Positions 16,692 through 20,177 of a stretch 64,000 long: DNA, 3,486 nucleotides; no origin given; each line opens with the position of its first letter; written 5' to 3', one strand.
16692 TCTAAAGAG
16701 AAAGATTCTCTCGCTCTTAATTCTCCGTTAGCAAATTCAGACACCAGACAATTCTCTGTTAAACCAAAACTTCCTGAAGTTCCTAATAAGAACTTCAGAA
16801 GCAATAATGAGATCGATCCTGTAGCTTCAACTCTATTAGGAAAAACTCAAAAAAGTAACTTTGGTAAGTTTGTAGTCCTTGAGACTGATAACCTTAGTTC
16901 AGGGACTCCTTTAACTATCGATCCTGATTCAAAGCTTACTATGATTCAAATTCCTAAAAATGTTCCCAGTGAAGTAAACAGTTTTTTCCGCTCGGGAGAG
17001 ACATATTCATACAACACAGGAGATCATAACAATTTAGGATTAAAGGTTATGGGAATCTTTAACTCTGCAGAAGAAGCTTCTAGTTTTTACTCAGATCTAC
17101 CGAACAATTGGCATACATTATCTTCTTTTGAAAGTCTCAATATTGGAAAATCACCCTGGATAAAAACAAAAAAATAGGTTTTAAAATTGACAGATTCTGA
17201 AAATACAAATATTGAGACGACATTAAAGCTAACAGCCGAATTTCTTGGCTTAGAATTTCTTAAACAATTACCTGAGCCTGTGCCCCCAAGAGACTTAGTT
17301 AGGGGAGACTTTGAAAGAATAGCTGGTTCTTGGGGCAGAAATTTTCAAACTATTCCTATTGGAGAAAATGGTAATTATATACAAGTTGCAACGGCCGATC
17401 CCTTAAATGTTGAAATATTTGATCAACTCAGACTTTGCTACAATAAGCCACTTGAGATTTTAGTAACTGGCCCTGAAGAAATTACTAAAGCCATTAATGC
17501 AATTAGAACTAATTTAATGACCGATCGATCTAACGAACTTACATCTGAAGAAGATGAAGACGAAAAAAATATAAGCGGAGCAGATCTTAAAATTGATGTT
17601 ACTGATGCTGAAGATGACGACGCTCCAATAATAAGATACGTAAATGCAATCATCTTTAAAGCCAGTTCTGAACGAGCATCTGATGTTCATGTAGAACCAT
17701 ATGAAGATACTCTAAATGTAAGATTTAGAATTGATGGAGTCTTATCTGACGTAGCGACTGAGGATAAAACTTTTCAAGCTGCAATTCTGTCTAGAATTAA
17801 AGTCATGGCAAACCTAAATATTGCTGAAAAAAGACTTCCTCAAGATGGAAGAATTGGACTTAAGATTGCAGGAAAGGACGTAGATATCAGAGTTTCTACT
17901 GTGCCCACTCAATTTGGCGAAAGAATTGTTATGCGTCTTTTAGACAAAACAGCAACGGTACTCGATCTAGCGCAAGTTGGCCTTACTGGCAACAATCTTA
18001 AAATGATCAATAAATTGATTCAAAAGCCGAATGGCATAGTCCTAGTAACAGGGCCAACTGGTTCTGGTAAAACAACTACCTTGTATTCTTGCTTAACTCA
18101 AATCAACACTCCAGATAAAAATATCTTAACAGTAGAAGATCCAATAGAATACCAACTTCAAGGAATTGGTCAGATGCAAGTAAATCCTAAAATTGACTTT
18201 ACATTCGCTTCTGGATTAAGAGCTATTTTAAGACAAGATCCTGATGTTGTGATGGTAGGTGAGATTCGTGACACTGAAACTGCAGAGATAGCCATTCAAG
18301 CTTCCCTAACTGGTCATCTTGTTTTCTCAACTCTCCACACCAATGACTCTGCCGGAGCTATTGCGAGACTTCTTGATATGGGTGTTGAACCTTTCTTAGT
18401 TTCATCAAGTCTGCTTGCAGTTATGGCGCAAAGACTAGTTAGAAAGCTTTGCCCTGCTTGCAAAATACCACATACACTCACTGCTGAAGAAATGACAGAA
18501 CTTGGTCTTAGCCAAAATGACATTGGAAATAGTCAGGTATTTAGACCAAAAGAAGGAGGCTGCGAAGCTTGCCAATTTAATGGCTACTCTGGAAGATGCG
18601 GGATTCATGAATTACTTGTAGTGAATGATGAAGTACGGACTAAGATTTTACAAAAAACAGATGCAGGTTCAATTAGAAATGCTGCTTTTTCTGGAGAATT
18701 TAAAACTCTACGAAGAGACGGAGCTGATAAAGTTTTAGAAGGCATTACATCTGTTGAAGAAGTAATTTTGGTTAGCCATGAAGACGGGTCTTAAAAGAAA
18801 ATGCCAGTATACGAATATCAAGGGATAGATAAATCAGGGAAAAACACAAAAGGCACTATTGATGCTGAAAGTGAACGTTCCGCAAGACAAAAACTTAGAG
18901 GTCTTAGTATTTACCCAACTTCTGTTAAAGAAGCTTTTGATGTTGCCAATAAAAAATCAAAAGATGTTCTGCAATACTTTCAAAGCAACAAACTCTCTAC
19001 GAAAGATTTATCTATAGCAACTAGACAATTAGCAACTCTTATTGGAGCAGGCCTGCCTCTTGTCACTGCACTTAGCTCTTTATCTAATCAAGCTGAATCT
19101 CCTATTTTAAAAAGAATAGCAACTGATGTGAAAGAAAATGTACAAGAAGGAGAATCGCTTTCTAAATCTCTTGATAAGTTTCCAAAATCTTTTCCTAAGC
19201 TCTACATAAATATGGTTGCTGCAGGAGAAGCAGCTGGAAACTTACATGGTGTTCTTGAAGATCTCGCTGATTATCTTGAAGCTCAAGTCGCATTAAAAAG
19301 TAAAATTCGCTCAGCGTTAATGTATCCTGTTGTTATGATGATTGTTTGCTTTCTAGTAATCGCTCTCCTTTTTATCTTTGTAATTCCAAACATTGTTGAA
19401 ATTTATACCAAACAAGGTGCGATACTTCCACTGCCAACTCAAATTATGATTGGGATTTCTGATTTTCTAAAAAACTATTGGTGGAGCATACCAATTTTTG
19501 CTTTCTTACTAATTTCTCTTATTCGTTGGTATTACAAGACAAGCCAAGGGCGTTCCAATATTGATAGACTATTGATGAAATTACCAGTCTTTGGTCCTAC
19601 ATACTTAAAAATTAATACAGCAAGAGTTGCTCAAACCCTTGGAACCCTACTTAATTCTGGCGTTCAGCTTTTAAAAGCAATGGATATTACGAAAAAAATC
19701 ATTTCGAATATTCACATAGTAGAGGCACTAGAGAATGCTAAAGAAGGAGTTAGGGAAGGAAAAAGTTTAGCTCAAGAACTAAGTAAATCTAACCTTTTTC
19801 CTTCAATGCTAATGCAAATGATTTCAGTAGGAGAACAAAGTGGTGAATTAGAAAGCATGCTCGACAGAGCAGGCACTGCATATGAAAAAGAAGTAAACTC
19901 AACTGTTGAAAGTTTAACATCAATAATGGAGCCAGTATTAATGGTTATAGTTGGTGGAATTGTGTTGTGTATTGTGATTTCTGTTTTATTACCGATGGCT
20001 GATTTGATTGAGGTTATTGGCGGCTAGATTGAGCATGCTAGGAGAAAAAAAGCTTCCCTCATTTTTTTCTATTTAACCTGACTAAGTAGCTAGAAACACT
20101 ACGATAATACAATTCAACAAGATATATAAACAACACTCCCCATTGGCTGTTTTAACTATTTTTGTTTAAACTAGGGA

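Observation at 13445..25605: Complete contiguous T2SS cluster lacking a recognisable GspK, with an atypical secretin (low-complexity insertion plus ~230-aa C-terminal extension)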

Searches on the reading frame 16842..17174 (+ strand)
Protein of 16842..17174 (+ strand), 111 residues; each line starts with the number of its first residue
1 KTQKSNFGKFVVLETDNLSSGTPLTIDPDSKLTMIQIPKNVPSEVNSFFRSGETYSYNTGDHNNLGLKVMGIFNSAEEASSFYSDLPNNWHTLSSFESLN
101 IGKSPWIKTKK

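Call 18: search_protein_families(library=pfam, proteins=[window:16842-17174:+], max_evalue=10)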
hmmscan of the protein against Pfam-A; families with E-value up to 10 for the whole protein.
seq(111 aa): 0 families

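Call 23: search_solved_structures(query=A1, max_evalue=10)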
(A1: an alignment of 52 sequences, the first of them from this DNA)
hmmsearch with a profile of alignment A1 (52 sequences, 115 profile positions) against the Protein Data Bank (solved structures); distinct sequences matched with E-value up to 10: 0.

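Call 28: predict_structure(alignment_id=A1)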
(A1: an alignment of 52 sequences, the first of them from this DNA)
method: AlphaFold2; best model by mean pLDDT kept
length: 110 residues; sequences in the alignment: 52
mean_pLDDT: 93.1   pTM: 0.85
mean pLDDT of the five models: 93.1, 92.0, 91.6, 90.9, 90.4
residues with pLDDT >= 90: 93; 70-90: 13; 50-70: 4; < 50: 0
segments of 3 or more residues with pLDDT < 50: none
pLDDT, mean of each block of 10 residues (from residue 1): 83 92 95 96 96 92 93 96 95 95 91
secondary structure, 60 per line:
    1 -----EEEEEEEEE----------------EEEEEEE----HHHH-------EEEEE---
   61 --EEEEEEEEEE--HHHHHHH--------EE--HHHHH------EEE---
elements in order: E6-14 E31-37 H42-45 E53-57 E63-72 H75-81 H94-98 E105-107

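Call 40: search_protein_representatives(alignment_id=A1)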
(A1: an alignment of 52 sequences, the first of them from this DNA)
Query: 52 sequences, 115 profile positions. Proteins with E-value up to 0.001 (for the whole library): 71; up to 1e-10: 53; up to 1e-30: 5. The best 71 are listed.
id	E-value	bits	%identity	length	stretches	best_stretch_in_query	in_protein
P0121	3.3e-33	130.3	-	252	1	9-114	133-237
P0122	5.4e-33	129.6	-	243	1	6-113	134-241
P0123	2.1e-32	127.7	-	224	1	10-113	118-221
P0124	2.8e-31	124.0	-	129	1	6-113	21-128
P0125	3.0e-31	123.9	-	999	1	6-114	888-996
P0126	3.9e-30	120.4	-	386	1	4-113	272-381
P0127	4.7e-30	120.1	-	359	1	7-114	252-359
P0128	6.3e-30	119.7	-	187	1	7-113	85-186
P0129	1.0e-28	115.8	-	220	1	5-114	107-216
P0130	1.2e-28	115.5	-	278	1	8-114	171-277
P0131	1.8e-28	115.0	-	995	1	6-113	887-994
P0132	2.6e-28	114.5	-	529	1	6-113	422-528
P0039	3.9e-28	113.9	-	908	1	3-114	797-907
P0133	6.4e-28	113.2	-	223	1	8-114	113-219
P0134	1.0e-26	109.3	-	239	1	5-114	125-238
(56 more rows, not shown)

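Call 63: fold_search(model_id=the predicted structure, library=pdb)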
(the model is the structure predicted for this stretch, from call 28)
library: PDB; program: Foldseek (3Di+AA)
matches with E <= 10: 241; with E <= 0.001: 0
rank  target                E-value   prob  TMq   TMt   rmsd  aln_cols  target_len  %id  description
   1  3bmb_A                2.8e-01  0.41  0.34  0.28   8.7        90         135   12  Crystal structure of a new RNA polymerase interacting protein (released 2008-10-28)
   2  7zai_6                4.8e-01  0.06  0.19  0.21  10.4        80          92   14  Cryo-EM structure of a Pyrococcus abyssi 30S bound to Met-initiator tRNA, mRNA and aIF1A. (released 2022-07-13)
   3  8oh6_CF               7.0e-01  0.04  0.13  0.18  12.2        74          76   16  Crystal structure of the Candida albicans 80S ribosome in complex with Paromomycin (500umol) (released 2024-10-02)
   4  2pn0_D                9.0e-01  0.35  0.37  0.34   5.1        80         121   10  Prokaryotic transcription elongation factor GreA/GreB from Nitrosomonas europaea (released 2007-05-22)
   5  6z4u_A                9.0e-01  0.05  0.20  0.24   9.0        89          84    9  X-ray Crystallographic Structure of Orf9b from SARS-CoV-2 (released 2020-06-17)
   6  3ir9_A                9.6e-01  0.14  0.32  0.24  12.1       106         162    8  C-terminal domain of Peptide Chain Release Factor from Methanosarcina mazei. (released 2009-09-01)
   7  7d4a                  1.2e+00  0.21  0.31  0.30   5.7        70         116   14  The Crystal Structure of human JMJD2A Tudor domain from Biortus (released 2020-10-07)
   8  7pzy_AL               1.2e+00  0.03  0.13  0.17  11.8        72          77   17  Structure of the vacant Candida albicans 80S ribosome (released 2022-05-18)
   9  9f2a_A                1.2e+00  0.05  0.21  0.07  10.6        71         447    8  Pyrococcus abyssi PolD in complex with Rpa2 winged-helix domain class 2 (composite map) (released 2024-12-04)
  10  8ppl_Iq               1.2e+00  0.04  0.22  0.23  12.4        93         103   14  MERS-CoV Nsp1 bound to the human 43S pre-initiation complex (released 2023-10-18)
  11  9f29_A                1.4e+00  0.07  0.21  0.06  10.7        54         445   11  Pyrococcus abyssi PolD in complex with Rpa2 winged-helix domain class 1 (composite map) (released 2024-12-04)
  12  3j80_i                1.4e+00  0.05  0.23  0.24  12.2        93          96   15  CryoEM structure of 40S-eIF1-eIF1A preinitiation complex (released 2014-11-05)
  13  3inm_B                1.4e+00  0.02  0.15  0.06  19.5        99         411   15  Crystal structure of human cytosolic NADP(+)-dependent isocitrate dehydrogenase R132H mutant in complex with NADPH, AL (released 2009-11-24)
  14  2qqr_A                1.5e+00  0.20  0.31  0.29   5.7        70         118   14  JMJD2A hybrid tudor domains (released 2007-12-11)
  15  7syq_A                1.7e+00  0.04  0.21  0.22  12.6        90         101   14  Structure of the wt IRES and 40S ribosome ternary complex, open conformation. Structure 11(wt) (released 2022-07-27)
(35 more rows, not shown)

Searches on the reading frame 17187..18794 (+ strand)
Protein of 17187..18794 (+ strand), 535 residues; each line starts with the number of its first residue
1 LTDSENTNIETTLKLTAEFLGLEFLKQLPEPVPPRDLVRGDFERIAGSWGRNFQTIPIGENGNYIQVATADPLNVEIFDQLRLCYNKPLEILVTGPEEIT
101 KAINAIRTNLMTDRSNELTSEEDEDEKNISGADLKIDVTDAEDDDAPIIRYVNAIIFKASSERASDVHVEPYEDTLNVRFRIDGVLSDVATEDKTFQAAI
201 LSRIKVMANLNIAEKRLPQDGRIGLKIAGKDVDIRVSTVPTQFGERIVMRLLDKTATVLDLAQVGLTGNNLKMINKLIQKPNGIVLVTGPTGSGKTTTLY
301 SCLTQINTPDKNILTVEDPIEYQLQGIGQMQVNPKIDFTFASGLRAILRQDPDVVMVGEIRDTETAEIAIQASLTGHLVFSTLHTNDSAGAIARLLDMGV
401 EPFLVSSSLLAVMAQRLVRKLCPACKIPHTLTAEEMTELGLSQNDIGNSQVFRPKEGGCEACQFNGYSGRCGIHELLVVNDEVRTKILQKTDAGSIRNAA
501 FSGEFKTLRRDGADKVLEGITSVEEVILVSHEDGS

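Call 3: search_protein_families(library=pfam, proteins=[window:17187-18794:+], max_evalue=0.1)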
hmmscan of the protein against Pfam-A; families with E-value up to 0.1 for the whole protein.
window:17187-18794:+ (535 aa): 18 families
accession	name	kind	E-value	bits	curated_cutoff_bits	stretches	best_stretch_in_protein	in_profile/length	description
PF00437.27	T2SSE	-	1.5e-146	488.2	24.9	1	142-527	2-369/370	Type II/IV secretion system protein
PF05157.20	MshEN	-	2.3e-09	37.5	23.1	1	21-106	2-83/90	MshEN domain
PF25199.1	nSTAND_NTPase5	-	1.7e-05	25.1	34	1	276-325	35-85/145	Novel STAND NTPase 5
PF13191.12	AAA_16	-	0.00038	21.4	32.6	1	281-377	24-111/167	AAA ATPase domain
PF13401.12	AAA_22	-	0.00053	20.7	27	1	281-316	4-39/130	AAA domain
PF13086.12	AAA_11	-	0.002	18.4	27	1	272-314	8-56/257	AAA domain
PF13555.12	AAA_29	-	0.0041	17.3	27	1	279-299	19-39/61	P-loop containing region of AAA domain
PF12775.13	AAA_7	-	0.0044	17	25.8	1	274-312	25-63/181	P-loop containing dynein motor region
PF13476.12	AAA_23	-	0.0053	17.8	27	1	282-299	19-36/201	AAA domain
PF13604.12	AAA_30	-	0.0063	16.7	27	1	272-302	8-38/191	AAA domain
PF20720.3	nSTAND3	-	0.0079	16.4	27.2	1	280-317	15-52/155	Novel STAND NTPase 3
PF01637.24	ATPase_2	-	0.009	16.3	33.2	1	270-311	7-49/225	ATPase domain predominantly from Archaea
PF04851.21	ResIII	-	0.014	15.7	22.5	1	274-319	15-62/164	Type III restriction enzyme, res subunit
PF13173.12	AAA_14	-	0.023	15.2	27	1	282-318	2-39/129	AAA domain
PF00005.33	ABC_tran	-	0.029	15.4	25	1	281-317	10-45/137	ABC transporter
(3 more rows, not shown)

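Call 4: search_protein_families(library=ncbifam, proteins=[window:17187-18794:+], max_evalue=0.1)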
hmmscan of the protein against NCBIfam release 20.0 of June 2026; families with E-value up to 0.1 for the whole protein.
window:17187-18794:+ (535 aa): 41 families (the best 25 are shown)
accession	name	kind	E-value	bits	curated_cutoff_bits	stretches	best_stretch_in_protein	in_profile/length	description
TIGR02533.1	type_II_gspE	equivalog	2.9e-201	669.3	630.25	1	44-529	3-485/486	type II secretion system ATPase GspE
TIGR02538.1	type_IV_pilB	equivalog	3.4e-176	587.2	675.65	1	51-530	80-562/564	type IV-A pilus assembly ATPase PilB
NF053534.1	T4PilAsmATPsTfpB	equivalog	3.7e-147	491.2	850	1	55-529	107-581/584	type IV pilus assembly ATPase TfpB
NF007755.0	PRK10436.1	equivalog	1.2e-141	472.6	617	1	51-529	15-458/465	type II secretion system protein GspE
NF041000.1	ATPase_ComGA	equivalog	8.8e-81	270.8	300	1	154-419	2-266/267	competence type IV pilus ATPase ComGA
TIGR01420.1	pilT_fam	subfamily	3.7e-54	184.2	319.1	1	153-420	3-270/343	PilT/PilU family type 4a pilus ATPase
TIGR02525.1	plasmid_TraJ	equivalog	4.2e-28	98.4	368.3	1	190-401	58-275/372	plasmid transfer ATPase TraJ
TIGR02524.1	dot_icm_DotB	equivalog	1.8e-23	83.4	463.3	1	275-396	127-257/358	Dot/Icm type IV secretion system ATPase DotB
NF058587.1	archaellum_moto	equivalog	3.2e-18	65.8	550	1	253-397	246-395/527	archaellum flagellar ATPase motor FlaI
TIGR02782.1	TrbB_P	equivalog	3.7e-16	59.3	304.55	1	266-396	121-253/303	P-type conjugative transfer ATPase TrbB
TIGR03819.1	heli_sec_ATPase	hypoth_equivalog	3.8e-14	52.6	373.15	1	236-400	128-302/340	TadA family conjugal transfer-associated ATPase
TIGR02788.1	VirB11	equivalog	1.3e-13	50.6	249.95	1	267-399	130-266/308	P-type DNA transfer ATPase VirB11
NF010469.0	PRK13894.1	subfamily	1.6e-13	50.7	508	1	267-395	135-264/320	conjugal transfer ATPase TrbB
NF010407.0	PRK13833.1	subfamily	1e-11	44.9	499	1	266-400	129-264/323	conjugal transfer protein TrbB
NF053672.1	bindosome_BasE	exception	5.9e-11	41.8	1000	1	251-413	238-407/512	bindosome assembly system ATPase subunit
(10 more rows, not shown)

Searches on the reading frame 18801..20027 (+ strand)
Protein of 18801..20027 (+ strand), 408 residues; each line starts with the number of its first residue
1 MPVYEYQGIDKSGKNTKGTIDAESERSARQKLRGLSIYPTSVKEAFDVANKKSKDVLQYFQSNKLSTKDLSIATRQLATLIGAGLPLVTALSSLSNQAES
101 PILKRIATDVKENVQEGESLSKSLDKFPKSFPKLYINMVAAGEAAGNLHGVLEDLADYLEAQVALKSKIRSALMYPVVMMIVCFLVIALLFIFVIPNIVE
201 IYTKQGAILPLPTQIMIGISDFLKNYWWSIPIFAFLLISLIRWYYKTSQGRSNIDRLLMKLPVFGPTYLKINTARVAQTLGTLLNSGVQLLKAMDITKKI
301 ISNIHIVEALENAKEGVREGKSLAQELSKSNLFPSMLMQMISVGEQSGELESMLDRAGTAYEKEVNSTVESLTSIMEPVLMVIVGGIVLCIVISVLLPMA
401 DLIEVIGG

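Call 3: search_protein_families(library=pfam, proteins=[window:18801-20027:+], max_evalue=0.1)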
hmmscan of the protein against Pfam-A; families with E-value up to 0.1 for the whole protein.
window:18801-20027:+ (408 aa): 2 families
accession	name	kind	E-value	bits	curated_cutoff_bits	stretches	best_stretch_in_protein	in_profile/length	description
PF00482.28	T2SSF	-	1.1e-63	213.2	25.2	2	74-196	2-125/125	Type II secretion system (T2SS), protein F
PF20990.2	DUF2207_C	-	3.7e-05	24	33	1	28-208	94-198/247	Predicted membrane protein (DUF2207) C-terminal domain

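Call 4: search_protein_families(library=ncbifam, proteins=[window:18801-20027:+], max_evalue=0.1)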
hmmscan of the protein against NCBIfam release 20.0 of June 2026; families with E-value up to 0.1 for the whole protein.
window:18801-20027:+ (408 aa): 6 families
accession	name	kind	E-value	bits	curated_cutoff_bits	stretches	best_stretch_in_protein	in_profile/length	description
TIGR02120.1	GspF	equivalog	1.1e-136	456.3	424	1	4-404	1-399/401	type II secretion system inner membrane protein GspF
NF052607.1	T4PiliAsmPilCThrm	equivalog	1.3e-105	353.8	700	1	1-404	1-402/406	type IV pilus assembly protein PilC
NF052606.1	T4PiliAsmPilCMyx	equivalog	5e-98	328.7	700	1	2-404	20-416/419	type IV pilus assembly protein PilC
NF047826.1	T3SSXpsF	equivalog_domain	2.1e-91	306.8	650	1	1-407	1-405/405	type II secretion system protein XpsF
NF007861.0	PRK10573.1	equivalog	7.5e-82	275.5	401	1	3-408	6-400/401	protein transport protein HofC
NF041012.2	T4P_ComGB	equivalog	1.8e-49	168.9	240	2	130-403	59-331/332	competence type IV pilus assembly protein ComGB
